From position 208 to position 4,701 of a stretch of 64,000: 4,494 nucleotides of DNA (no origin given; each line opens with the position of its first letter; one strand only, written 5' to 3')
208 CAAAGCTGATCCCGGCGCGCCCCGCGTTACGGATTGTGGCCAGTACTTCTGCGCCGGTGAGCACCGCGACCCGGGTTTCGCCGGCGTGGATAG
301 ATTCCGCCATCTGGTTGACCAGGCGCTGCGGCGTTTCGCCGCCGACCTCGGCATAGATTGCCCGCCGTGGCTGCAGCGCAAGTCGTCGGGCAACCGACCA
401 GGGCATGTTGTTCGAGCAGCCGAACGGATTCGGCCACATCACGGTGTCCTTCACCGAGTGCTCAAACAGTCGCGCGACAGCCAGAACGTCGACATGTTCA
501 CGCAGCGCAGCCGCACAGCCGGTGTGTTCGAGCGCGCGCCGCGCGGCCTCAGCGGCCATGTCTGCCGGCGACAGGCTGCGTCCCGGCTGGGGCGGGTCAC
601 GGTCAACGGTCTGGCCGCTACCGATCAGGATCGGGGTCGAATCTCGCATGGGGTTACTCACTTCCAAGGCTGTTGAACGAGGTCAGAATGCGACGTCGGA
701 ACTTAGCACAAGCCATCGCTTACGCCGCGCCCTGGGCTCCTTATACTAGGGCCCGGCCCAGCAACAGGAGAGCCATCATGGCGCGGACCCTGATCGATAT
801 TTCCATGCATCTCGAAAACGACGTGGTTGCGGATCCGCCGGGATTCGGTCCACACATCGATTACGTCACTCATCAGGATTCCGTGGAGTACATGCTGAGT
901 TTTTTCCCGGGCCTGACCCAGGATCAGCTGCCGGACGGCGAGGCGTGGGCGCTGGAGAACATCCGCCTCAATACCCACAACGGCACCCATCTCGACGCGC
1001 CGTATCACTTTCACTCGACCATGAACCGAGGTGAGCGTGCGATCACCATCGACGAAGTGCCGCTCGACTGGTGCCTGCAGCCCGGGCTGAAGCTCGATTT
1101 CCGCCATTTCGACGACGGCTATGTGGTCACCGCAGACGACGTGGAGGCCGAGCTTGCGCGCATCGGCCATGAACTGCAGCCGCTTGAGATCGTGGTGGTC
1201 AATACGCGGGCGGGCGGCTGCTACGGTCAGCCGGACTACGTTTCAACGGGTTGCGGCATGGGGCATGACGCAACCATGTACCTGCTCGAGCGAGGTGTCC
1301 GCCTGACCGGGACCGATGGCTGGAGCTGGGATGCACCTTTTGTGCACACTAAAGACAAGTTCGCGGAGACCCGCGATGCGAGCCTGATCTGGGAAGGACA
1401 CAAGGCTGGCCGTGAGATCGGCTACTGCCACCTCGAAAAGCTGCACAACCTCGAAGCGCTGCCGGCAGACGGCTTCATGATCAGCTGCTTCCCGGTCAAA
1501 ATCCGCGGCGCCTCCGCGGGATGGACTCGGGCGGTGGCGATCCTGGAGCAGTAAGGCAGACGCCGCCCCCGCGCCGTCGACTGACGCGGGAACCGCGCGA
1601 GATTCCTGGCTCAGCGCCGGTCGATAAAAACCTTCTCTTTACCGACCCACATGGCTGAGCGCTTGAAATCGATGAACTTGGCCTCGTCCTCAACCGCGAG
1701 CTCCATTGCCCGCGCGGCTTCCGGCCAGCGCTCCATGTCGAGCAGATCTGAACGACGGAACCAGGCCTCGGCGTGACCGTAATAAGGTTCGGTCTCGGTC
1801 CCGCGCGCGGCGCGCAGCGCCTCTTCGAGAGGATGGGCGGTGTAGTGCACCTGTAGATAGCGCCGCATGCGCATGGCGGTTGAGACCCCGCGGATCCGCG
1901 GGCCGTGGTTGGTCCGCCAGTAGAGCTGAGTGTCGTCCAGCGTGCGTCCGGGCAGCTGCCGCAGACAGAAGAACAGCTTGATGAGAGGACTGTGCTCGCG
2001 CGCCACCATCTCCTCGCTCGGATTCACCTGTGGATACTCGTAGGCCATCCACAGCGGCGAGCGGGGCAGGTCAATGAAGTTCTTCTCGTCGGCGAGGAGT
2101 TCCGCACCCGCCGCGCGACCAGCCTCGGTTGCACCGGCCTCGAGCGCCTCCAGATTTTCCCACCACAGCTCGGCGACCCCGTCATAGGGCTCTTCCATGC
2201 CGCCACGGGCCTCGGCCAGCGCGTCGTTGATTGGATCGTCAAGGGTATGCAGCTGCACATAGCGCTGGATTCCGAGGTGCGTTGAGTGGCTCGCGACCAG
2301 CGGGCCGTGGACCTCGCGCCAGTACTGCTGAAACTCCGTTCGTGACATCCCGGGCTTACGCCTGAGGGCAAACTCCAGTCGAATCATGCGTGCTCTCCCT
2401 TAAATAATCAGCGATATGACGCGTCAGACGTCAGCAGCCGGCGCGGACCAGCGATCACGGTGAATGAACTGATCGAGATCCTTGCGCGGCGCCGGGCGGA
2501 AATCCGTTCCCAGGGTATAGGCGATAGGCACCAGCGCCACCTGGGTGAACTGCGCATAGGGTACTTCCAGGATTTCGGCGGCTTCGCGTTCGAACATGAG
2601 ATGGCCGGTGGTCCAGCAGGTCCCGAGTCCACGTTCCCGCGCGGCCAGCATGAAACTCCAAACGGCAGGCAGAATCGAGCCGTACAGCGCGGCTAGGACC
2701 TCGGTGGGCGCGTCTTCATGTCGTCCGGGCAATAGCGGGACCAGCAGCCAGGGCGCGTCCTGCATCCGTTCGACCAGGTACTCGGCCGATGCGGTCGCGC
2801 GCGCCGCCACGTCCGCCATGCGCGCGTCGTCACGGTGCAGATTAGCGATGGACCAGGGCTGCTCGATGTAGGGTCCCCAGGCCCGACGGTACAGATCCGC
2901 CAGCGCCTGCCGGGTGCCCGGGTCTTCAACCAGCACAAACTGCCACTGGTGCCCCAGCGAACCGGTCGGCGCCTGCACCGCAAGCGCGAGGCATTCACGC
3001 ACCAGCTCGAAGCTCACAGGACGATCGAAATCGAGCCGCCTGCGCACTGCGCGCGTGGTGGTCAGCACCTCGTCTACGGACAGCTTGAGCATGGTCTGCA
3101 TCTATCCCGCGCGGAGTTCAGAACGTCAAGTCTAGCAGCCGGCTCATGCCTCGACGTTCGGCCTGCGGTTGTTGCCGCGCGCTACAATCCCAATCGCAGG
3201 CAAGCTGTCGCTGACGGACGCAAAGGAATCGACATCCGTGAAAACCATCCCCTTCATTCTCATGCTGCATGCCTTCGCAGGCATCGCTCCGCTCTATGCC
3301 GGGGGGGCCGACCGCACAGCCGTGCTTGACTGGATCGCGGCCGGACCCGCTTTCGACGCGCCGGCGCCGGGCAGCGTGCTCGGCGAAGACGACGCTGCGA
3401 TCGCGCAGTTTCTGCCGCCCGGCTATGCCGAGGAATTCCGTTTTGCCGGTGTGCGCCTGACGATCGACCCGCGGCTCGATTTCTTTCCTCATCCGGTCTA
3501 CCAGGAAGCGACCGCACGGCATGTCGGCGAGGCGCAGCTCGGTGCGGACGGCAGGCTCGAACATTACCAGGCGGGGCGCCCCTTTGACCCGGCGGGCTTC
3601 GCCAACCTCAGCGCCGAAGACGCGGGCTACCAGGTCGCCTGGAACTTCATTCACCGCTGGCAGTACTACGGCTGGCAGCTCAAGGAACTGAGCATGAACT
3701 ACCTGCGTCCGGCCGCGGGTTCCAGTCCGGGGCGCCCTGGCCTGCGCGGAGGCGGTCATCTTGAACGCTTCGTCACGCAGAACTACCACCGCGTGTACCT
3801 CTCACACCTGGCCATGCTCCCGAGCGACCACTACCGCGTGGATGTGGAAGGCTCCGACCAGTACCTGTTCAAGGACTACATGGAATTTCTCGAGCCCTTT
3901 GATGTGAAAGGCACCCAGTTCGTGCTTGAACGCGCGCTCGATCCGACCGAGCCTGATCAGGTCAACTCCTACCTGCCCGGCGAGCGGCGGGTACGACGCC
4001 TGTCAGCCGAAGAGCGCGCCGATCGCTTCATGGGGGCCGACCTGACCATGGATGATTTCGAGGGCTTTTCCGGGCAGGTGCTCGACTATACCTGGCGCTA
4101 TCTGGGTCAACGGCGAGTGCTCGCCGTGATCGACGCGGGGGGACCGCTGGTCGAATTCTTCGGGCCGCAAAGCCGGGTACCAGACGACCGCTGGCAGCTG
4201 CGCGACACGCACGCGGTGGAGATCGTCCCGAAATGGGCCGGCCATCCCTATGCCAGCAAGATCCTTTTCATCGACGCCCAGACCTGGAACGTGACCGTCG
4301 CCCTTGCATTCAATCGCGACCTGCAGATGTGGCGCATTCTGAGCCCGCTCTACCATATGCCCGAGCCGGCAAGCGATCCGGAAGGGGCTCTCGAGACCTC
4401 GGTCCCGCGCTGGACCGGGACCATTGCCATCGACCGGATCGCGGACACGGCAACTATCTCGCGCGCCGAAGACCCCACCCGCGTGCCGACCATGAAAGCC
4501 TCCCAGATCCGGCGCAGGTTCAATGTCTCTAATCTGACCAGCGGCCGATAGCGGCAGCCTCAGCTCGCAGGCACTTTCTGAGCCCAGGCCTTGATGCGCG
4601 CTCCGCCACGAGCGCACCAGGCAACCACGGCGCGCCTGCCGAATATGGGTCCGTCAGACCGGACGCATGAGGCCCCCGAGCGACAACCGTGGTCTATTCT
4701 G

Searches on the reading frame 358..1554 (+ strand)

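Call 38: search_protein_families(library=pfam, proteins=[window:358-1554:+], max_evalue=0.00001)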
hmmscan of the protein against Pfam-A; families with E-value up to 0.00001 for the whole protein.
window:358-1554:+ (398 aa): 1 family
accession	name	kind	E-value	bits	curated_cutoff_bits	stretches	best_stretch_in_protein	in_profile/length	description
PF04199.19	Cyclase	-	3.5e-34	118.5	23.1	1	146-326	1-142/142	Putative cyclase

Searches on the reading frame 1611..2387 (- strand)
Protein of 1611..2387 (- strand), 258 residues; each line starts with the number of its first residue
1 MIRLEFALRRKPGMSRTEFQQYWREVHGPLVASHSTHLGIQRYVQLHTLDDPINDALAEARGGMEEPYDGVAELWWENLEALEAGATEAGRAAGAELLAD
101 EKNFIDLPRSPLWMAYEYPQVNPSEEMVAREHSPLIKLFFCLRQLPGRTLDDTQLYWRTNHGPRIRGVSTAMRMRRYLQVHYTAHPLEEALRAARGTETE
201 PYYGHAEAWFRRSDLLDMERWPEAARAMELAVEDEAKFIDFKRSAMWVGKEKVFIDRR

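Call 38: search_protein_families(library=pfam, proteins=[window:1611-2387:-], max_evalue=0.00001)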
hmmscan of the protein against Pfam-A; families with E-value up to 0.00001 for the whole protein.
window:1611-2387:- (258 aa): 1 family
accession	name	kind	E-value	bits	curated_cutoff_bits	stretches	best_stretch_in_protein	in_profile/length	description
PF07110.17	EthD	-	6.5e-36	123.8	22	2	11-107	1-95/96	EthD domain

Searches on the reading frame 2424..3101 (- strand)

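Call 38: search_protein_families(library=pfam, proteins=[window:2424-3101:-], max_evalue=0.00001)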
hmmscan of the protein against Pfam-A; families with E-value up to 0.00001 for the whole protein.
window:2424-3101:- (225 aa): 1 family
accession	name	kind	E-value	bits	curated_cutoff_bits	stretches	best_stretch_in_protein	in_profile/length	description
PF00881.29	Nitroreductase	-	5.5e-19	69.4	23.5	1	17-192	5-164/167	Nitroreductase family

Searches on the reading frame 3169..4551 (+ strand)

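Call 39: search_protein_families(library=pfam, proteins=[window:3169-4551:+], max_evalue=0.00001)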
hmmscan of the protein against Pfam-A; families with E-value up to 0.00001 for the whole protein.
window:3169-4551:+ (460 aa): 2 families
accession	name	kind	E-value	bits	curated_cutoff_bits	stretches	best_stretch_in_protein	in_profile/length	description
PF07044.18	DUF1329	-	9e-39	134.2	23.1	1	79-438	11-347/368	Protein of unknown function (DUF1329)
PF17131.11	LolA_like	-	5.5e-15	55.9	30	1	236-317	5-81/184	Outer membrane lipoprotein-sorting protein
